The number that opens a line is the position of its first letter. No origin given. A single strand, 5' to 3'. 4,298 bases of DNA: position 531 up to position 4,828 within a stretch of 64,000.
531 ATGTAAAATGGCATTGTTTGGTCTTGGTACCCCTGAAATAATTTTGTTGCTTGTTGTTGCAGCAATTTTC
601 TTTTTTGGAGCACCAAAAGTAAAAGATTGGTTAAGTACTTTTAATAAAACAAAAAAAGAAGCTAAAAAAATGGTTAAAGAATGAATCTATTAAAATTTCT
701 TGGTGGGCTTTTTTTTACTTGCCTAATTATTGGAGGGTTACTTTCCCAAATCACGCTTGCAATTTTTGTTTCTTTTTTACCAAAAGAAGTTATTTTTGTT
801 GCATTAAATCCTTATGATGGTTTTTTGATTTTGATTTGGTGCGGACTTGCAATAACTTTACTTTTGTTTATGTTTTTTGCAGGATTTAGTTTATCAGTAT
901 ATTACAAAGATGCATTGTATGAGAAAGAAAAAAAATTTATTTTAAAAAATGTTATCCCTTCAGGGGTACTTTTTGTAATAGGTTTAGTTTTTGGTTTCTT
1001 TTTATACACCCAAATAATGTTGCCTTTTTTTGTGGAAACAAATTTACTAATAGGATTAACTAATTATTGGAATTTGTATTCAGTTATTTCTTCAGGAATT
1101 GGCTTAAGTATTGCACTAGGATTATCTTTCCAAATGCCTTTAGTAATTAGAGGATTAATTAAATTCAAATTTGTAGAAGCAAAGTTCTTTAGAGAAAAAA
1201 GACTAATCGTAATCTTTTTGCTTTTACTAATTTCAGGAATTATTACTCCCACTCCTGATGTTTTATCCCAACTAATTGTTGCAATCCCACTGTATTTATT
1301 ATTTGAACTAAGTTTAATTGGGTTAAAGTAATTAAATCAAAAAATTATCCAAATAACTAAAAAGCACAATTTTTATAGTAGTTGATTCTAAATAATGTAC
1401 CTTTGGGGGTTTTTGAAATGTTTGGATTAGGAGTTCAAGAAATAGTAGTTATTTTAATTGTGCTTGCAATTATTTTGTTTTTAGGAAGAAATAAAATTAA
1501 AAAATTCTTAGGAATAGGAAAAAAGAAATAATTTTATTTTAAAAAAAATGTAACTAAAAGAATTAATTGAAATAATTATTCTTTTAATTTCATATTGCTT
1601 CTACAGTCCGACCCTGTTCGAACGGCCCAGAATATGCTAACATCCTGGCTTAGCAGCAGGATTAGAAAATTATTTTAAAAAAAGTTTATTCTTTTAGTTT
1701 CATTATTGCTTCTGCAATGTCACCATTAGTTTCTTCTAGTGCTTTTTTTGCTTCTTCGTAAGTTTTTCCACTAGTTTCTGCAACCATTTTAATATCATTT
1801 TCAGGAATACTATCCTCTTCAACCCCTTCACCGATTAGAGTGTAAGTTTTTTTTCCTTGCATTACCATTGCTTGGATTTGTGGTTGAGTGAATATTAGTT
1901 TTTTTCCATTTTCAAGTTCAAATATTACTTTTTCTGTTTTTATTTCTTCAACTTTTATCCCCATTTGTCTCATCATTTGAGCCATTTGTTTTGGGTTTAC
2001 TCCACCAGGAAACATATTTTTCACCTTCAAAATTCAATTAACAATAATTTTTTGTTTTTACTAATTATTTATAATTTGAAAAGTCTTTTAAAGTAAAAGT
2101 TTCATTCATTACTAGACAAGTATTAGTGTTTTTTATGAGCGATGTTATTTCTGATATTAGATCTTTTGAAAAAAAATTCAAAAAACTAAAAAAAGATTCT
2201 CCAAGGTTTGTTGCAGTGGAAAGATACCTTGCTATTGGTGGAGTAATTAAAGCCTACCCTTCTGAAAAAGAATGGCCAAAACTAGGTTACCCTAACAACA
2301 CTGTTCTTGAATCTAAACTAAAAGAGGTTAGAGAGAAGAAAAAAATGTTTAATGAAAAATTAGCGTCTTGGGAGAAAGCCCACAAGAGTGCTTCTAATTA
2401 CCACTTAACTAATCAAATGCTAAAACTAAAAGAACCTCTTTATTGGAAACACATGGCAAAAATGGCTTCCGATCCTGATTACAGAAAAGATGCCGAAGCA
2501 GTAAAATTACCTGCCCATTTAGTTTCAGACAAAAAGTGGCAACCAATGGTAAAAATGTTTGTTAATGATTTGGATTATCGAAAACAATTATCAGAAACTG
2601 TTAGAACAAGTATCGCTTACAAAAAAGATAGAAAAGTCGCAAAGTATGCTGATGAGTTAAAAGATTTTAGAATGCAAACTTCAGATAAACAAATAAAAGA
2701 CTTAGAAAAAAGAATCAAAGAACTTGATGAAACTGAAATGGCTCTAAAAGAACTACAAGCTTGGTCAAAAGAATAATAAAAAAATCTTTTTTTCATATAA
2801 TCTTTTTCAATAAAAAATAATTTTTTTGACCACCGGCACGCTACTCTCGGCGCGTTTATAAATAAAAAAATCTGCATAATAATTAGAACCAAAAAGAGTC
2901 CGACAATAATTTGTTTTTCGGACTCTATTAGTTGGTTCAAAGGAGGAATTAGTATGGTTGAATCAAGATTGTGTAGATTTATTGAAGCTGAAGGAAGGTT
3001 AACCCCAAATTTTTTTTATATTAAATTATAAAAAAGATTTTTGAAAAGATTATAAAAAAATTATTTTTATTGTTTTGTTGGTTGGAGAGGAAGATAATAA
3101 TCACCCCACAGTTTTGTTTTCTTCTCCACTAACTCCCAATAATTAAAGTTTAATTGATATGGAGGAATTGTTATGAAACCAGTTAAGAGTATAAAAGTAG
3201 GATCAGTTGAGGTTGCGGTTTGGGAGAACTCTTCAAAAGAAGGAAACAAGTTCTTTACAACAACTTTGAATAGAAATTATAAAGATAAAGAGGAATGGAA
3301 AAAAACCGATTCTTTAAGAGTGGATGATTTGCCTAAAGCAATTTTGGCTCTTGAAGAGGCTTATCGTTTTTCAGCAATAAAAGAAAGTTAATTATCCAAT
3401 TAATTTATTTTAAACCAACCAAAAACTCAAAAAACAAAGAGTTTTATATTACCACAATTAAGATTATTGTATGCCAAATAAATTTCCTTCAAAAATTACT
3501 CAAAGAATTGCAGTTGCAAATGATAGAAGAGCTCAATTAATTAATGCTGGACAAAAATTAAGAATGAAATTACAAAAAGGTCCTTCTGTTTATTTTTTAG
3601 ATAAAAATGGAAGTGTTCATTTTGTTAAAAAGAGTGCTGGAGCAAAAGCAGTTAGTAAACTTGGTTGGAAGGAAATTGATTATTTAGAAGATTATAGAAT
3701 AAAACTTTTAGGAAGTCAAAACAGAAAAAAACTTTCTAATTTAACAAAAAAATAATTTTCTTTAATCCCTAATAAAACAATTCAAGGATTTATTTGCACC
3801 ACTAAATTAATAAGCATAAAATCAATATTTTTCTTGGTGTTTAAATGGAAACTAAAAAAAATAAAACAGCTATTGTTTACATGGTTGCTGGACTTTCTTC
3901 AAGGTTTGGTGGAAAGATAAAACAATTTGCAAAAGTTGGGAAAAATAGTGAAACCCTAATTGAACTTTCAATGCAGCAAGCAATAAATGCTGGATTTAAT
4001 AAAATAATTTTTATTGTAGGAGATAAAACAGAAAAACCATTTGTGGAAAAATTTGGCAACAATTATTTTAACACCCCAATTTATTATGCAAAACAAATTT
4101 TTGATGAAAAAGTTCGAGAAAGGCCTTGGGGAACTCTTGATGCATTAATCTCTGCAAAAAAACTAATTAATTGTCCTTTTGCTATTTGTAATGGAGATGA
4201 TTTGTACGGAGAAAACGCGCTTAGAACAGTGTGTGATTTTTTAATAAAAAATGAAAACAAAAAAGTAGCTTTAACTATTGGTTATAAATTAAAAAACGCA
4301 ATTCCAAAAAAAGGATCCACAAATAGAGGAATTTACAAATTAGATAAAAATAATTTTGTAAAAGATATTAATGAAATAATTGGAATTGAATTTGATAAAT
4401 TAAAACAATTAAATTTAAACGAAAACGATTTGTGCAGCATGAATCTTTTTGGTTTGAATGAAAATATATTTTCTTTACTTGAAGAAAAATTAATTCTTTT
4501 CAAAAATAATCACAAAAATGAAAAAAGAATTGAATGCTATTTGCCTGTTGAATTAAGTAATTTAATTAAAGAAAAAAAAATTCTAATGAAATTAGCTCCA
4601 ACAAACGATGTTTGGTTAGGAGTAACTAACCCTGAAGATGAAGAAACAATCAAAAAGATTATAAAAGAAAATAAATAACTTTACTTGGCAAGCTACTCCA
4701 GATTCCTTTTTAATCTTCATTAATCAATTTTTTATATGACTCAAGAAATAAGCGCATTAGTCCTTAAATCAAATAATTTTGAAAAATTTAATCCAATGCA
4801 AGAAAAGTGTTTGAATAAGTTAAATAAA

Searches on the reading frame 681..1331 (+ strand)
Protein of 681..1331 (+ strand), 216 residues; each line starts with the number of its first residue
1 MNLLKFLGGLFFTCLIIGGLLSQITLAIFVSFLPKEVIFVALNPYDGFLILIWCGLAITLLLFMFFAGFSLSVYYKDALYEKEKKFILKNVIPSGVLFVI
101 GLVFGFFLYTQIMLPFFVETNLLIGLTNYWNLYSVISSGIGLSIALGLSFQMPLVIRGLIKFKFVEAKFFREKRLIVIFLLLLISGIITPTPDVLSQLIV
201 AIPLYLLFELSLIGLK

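Call 60: search_protein_families(library=pfam, proteins=[window:681-1331:+], max_evalue=0.00001)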
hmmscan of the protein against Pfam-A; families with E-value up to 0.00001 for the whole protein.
window:681-1331:+ (216 aa): 1 family
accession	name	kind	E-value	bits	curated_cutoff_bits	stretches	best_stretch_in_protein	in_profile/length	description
PF00902.23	TatC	-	2.8e-29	102.9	25.1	1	11-203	17-208/208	Sec-independent protein translocase protein (TatC)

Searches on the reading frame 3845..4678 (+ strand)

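Call 60: search_protein_families(library=pfam, proteins=[window:3845-4678:+], max_evalue=0.00001)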
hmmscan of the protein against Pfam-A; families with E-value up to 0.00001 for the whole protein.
window:3845-4678:+ (277 aa): 1 family
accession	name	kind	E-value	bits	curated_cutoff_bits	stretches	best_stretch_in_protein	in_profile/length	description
PF00483.29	NTP_transferase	-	3.4e-08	33.8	21.2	1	26-149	23-140/245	Nucleotidyl transferase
